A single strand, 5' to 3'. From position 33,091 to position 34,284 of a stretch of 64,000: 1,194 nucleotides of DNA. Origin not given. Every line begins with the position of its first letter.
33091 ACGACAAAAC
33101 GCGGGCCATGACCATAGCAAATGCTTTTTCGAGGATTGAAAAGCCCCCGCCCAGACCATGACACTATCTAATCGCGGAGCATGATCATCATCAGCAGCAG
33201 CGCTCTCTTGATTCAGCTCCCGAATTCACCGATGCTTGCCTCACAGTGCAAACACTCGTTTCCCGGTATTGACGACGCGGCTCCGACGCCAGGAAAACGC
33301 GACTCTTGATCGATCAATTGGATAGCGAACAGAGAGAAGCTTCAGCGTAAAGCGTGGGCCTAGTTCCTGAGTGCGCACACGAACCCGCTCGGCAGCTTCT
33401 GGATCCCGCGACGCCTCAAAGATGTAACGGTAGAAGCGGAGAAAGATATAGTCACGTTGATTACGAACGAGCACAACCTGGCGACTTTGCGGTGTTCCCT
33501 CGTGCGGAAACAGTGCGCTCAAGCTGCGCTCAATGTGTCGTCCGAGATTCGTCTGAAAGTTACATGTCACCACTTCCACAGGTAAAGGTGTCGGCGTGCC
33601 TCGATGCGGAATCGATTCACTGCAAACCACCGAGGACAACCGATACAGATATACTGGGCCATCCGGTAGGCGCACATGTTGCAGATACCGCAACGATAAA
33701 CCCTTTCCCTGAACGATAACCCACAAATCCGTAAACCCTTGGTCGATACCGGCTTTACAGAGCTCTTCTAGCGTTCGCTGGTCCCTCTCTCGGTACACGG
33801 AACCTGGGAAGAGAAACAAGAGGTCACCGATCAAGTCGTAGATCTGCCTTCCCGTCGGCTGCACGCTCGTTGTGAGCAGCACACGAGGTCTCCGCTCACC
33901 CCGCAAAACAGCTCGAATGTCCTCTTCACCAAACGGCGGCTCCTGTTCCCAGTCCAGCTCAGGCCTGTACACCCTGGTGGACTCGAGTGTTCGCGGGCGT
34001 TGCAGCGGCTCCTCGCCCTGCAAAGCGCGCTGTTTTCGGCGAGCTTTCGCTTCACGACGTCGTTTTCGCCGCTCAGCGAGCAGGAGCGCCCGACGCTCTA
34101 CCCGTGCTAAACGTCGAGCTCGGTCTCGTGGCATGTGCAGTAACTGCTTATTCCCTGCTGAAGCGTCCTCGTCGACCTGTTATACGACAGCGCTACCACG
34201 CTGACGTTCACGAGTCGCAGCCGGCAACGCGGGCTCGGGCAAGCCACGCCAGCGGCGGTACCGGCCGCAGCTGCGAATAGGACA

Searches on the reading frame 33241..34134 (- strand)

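Call 16: search_protein_families(library=pfam, proteins=[window:33241-34134:-], max_evalue=0.01)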
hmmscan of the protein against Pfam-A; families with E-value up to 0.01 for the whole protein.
window:33241-34134:- (297 aa): 1 family
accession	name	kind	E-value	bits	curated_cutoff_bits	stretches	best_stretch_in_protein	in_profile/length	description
PF04427.23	Brix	-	1.3e-13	51.8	28.2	1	97-266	7-191/193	Brix domain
